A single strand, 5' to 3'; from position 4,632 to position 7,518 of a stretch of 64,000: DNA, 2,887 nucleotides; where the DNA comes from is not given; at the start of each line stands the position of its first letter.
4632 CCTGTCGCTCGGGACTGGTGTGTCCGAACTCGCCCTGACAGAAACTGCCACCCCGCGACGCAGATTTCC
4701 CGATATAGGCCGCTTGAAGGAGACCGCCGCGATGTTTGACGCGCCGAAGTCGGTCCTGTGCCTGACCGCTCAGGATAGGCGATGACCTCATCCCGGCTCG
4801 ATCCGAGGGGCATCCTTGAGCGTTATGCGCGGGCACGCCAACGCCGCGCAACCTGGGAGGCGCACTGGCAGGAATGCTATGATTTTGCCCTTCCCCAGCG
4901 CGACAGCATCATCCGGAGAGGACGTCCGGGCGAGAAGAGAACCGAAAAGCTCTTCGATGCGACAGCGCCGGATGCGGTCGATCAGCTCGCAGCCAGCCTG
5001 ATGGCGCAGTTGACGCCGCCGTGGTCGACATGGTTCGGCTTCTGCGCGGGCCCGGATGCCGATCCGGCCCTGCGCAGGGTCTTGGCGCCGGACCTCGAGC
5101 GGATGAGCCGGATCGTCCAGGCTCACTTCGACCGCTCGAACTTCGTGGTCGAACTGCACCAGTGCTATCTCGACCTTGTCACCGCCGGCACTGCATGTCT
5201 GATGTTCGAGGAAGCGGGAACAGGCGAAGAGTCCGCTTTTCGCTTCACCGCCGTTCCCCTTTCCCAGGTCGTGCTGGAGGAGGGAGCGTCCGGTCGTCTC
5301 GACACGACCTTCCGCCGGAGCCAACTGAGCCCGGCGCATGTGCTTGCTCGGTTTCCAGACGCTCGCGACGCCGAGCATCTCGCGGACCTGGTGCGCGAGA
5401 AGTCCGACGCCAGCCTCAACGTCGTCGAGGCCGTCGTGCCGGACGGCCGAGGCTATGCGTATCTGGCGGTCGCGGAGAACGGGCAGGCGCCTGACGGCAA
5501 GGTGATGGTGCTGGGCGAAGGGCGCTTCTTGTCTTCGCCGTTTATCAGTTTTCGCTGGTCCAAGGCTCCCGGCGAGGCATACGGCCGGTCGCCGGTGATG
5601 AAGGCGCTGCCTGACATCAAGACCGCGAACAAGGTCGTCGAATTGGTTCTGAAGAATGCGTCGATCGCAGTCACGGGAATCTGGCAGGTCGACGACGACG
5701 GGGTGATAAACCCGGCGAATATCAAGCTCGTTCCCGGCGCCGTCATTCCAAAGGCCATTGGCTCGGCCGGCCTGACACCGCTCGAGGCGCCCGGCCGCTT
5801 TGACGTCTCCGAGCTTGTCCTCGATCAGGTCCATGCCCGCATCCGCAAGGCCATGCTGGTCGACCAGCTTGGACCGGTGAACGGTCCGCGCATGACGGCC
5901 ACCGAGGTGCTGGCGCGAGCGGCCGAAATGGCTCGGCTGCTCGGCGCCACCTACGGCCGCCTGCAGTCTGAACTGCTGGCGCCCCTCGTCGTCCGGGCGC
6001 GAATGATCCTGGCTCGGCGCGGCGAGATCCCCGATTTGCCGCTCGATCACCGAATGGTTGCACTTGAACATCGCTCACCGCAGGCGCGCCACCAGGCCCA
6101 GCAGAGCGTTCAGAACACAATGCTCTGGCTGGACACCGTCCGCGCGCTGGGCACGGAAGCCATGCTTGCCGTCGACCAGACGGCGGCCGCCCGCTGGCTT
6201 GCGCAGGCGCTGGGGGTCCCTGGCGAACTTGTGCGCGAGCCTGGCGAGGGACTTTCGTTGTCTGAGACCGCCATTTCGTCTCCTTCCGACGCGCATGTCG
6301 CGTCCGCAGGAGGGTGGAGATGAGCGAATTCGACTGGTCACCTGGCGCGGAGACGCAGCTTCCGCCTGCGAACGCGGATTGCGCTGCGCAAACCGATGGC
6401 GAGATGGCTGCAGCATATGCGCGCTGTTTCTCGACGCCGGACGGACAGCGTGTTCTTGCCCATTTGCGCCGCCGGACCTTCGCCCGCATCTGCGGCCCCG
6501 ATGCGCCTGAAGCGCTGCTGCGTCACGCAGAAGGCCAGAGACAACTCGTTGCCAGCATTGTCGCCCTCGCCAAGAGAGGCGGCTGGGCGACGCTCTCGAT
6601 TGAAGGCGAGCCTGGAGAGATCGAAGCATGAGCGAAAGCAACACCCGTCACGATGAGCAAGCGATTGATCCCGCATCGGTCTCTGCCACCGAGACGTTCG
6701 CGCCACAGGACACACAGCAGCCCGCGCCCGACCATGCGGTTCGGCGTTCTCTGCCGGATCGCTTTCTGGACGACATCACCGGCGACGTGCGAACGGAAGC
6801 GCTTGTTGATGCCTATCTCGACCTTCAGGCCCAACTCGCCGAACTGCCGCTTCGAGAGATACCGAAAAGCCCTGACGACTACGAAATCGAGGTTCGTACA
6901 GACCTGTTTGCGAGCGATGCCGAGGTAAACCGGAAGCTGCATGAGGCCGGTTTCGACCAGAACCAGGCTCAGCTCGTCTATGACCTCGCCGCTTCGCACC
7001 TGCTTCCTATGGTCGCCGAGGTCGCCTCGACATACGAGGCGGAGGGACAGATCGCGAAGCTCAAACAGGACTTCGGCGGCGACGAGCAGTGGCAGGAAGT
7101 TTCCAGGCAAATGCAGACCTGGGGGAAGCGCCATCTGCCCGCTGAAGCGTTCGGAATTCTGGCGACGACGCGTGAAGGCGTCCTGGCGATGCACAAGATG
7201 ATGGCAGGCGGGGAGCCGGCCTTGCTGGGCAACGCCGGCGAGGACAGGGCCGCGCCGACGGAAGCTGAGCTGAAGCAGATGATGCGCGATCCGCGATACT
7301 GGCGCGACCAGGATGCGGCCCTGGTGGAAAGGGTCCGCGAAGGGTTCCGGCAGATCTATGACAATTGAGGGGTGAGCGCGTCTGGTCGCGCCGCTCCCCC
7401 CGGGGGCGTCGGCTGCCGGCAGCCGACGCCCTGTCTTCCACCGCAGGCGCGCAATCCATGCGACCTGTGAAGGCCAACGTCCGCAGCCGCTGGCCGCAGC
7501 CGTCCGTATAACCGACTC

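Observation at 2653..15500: T7-order head/neck/packaging module stranded in an origin-proximal core region, lacking integration, replication, ejection and fibre genes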

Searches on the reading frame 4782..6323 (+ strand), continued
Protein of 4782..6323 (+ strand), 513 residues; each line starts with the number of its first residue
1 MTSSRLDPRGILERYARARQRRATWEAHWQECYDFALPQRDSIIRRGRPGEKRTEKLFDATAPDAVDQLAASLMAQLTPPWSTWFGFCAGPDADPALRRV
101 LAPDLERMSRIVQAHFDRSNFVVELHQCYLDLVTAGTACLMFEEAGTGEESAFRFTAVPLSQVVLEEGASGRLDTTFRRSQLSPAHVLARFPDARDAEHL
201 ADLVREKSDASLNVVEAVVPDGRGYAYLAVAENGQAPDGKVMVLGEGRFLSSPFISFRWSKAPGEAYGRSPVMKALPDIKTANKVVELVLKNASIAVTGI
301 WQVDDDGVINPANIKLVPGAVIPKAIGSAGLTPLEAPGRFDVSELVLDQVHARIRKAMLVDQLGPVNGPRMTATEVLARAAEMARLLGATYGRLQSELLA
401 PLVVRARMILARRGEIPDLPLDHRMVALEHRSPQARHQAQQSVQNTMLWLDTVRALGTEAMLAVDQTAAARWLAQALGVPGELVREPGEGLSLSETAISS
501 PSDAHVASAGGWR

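Call 20: find_encoding_contigs(protein=P0064, flank=10000, max_places=2)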
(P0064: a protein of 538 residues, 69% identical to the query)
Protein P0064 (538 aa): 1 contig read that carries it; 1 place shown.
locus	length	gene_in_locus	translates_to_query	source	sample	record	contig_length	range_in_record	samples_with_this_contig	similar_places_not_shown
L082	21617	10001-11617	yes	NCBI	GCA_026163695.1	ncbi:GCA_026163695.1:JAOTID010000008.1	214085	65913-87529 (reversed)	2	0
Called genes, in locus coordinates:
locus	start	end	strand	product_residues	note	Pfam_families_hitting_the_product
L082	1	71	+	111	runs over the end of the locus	-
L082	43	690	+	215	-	-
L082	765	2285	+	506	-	PF20695:UbiD_N, PF01977:UbiD, PF20696:UbiD_C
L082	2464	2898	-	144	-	PF01741:MscL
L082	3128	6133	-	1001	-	PF01590:GAF, PF13185:GAF_2 (faint), PF01966:HD (faint), PF13487:HD_5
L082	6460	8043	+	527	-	PF01921:tRNA-synt_1f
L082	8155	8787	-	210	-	PF00717:Peptidase_S24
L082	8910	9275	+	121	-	-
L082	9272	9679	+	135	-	-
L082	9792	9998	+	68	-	-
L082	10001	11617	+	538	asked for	PF12236:Head-tail_con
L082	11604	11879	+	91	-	PF25181:Phage_Bbp19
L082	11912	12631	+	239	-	PF05396:Phage_T7_Capsid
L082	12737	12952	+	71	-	PF01885:PTS_2-RNA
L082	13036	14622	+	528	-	PF01471:PG_binding_1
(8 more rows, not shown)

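Call 22: find_encoding_contigs(protein=P0052, flank=10000, max_places=1)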
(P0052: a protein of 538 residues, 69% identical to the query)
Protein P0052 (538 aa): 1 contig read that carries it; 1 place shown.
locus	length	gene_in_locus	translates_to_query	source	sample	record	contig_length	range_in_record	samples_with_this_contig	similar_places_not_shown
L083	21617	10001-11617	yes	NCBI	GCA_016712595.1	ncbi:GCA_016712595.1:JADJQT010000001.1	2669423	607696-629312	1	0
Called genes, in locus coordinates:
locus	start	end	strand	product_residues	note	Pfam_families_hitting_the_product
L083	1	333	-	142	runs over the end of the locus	-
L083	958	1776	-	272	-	PF04454:Linocin_M18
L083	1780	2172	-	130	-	PF22277:EncFtn-like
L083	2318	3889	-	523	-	PF02142:MGS, PF01808:AICARFT_IMPCHas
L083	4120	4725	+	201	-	PF00730:HhH-GPD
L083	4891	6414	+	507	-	PF20695:UbiD_N, PF01977:UbiD, PF20696:UbiD_C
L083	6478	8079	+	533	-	PF01921:tRNA-synt_1f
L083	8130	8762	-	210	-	PF00717:Peptidase_S24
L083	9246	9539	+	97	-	-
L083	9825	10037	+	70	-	-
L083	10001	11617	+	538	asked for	PF12236:Head-tail_con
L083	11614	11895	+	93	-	PF25181:Phage_Bbp19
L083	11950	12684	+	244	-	PF05396:Phage_T7_Capsid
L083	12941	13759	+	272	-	PF19821:Phage_capsid_2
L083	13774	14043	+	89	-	-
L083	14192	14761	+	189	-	-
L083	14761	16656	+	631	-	-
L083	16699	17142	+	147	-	-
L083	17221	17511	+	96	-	-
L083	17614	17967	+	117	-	-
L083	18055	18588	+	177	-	-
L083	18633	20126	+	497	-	-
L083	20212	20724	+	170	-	PF07486:Hydrolase_2 (weak)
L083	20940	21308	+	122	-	PF07750:GcrA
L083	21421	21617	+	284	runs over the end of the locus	PF15916:DUF4743, PF00293:NUDIX (weak)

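Call 23: find_encoding_contigs(protein=P0092, flank=10000, max_places=1)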
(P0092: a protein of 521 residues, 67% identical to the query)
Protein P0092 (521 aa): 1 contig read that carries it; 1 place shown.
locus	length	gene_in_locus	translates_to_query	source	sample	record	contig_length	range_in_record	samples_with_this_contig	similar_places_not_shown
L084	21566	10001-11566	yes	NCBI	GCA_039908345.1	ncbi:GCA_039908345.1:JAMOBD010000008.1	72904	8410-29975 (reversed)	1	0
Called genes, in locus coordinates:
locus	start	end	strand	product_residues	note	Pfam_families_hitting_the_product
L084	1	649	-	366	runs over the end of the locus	PF01292:Ni_hydr_CYTB, PF09626:DHC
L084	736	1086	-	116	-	PF01047:MarR, PF12802:MarR_2, PF13463:HTH_27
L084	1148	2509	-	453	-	PF21337:Peptidase_M17_N_1, PF00883:Peptidase_M17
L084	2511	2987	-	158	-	-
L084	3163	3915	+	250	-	-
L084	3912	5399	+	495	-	PF17149:CHASE5, PF00512:HisKA, PF02518:HATPase_c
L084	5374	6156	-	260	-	PF05742:TANGO2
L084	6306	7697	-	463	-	PF02788:RuBisCO_large_N, PF00016:RuBisCO_large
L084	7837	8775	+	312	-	PF00126:HTH_1, PF03466:LysR_substrate, PF12849:PBP_like_2 (weak)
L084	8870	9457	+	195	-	PF02622:DUF179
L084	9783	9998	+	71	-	-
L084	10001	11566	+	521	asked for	PF12236:Head-tail_con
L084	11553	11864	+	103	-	PF25181:Phage_Bbp19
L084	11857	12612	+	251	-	PF05396:Phage_T7_Capsid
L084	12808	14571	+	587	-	PF00664:ABC_membrane, PF00005:ABC_tran, PF02463:SMC_N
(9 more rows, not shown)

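Call 43: find_related_loci(query=A1, collection=viral_contigs, flank=10000)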
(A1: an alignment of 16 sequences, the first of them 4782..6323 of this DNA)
Query A1 (513 aa) in viral_contigs; peptide patterns used: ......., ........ (x = any residue, [..] = any of these).
267 stretches matched a pattern; 236 encode a relative of the query (tblastn E <= 1e-3); the best 80 are kept; 80 distinct loci.
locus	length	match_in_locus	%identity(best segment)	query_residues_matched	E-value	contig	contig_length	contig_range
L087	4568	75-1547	79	1-492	0e+0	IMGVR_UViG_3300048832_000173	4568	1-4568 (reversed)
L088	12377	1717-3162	81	4-486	0e+0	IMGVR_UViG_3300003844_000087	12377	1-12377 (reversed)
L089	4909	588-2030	72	6-486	0e+0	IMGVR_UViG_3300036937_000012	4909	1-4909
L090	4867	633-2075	72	6-486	0e+0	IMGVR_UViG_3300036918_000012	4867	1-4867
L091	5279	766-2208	71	6-486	0e+0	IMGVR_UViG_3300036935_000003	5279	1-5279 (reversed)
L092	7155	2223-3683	71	1-487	0e+0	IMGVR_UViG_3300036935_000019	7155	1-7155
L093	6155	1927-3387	71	1-487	0e+0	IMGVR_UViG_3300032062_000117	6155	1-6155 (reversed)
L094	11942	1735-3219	78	4-498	0e+0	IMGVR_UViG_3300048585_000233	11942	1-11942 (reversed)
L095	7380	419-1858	72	8-487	0e+0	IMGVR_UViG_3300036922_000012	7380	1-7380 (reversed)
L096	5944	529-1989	71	1-487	0e+0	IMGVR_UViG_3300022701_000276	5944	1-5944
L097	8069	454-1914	71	1-487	0e+0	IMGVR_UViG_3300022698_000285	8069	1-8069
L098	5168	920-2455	67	1-509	0e+0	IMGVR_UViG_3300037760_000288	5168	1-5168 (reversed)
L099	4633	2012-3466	69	1-485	0e+0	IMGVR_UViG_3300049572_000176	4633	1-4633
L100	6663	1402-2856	69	1-485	0e+0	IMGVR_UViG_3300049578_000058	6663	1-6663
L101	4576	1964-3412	71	6-489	0e+0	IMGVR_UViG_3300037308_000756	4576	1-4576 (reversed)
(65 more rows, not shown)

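Call 81: search_protein_families(library=pfam, proteins=[L083:20212-20724:+, L083:17221-17511:+, L083:18055-18588:+], max_evalue=0.01)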
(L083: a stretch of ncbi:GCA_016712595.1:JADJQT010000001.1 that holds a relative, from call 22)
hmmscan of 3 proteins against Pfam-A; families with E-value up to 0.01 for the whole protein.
L083:20212-20724:+ (170 aa): 1 family
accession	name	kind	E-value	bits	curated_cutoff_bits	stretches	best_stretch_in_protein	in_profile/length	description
PF07486.17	Hydrolase_2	-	0.00015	22.8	27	1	96-145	51-100/100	Cell Wall Hydrolase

L083:17221-17511:+ (96 aa): 0 families

L083:18055-18588:+ (177 aa): 0 families

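Call 91: search_protein_families(library=phrogs, proteins=[window:4782-6323:+], max_evalue=0.001)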
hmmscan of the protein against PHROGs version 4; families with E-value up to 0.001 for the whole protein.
window:4782-6323:+ (513 aa): 4 families
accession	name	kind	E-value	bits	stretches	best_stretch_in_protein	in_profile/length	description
phrog_332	-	connector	5.8e-101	339.5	1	11-487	14-508/560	head-tail adaptor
phrog_449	-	connector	7.4e-37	128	1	10-484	7-475/520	head-tail adaptor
phrog_21528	-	unknown function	1.1e-28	101.3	1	11-221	6-216/224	-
phrog_21643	-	unknown function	3.2e-28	99.6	1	281-486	3-214/268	-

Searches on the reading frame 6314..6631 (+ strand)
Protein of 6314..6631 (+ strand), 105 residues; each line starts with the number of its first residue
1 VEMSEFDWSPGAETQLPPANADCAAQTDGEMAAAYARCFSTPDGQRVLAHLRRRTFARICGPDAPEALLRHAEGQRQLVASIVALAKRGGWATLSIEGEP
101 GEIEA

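Call 7: search_protein_families(library=pfam, proteins=[window:6314-6631:+], max_evalue=0.01)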
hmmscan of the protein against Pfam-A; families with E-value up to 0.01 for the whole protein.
window:6314-6631:+ (105 aa): 1 family
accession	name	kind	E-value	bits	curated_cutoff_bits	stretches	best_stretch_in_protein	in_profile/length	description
PF25181.1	Phage_Bbp19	-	1.8e-17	63.4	25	1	35-86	1-60/61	Bbp19-like phage protein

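Call 90: search_protein_families(library=padloc, proteins=[window:6314-6631:+], max_evalue=0.01)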
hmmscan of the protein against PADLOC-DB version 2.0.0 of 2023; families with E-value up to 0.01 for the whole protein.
window:6314-6631:+ (105 aa): 0 families

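Call 91: search_protein_families(library=phrogs, proteins=[window:6314-6631:+], max_evalue=0.001)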
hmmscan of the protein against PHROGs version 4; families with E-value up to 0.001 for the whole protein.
window:6314-6631:+ (105 aa): 0 families

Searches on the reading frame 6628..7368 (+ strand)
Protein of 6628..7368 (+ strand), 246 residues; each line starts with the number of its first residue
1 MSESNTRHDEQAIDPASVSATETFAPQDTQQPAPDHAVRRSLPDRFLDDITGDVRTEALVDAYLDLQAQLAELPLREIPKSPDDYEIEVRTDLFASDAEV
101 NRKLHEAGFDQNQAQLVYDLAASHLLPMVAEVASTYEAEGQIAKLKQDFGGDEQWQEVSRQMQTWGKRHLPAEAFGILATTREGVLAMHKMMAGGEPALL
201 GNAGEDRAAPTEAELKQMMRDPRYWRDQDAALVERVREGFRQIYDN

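Call 7: search_protein_families(library=pfam, proteins=[window:6628-7368:+], max_evalue=0.01)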
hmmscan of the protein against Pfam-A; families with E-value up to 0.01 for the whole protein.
window:6628-7368:+ (246 aa): 1 family
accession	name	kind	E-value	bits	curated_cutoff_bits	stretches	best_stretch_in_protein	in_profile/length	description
PF05396.16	Phage_T7_Capsid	-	6.7e-17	62.9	27.1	1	68-242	3-184/188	Phage T7 capsid assembly protein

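Call 91: search_protein_families(library=phrogs, proteins=[window:6628-7368:+], max_evalue=0.001)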
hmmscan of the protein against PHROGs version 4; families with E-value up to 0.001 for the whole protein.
window:6628-7368:+ (246 aa): 1 family
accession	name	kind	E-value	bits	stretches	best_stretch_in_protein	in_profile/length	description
phrog_3742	-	unknown function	1.9e-05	25.7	1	61-231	71-270/287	-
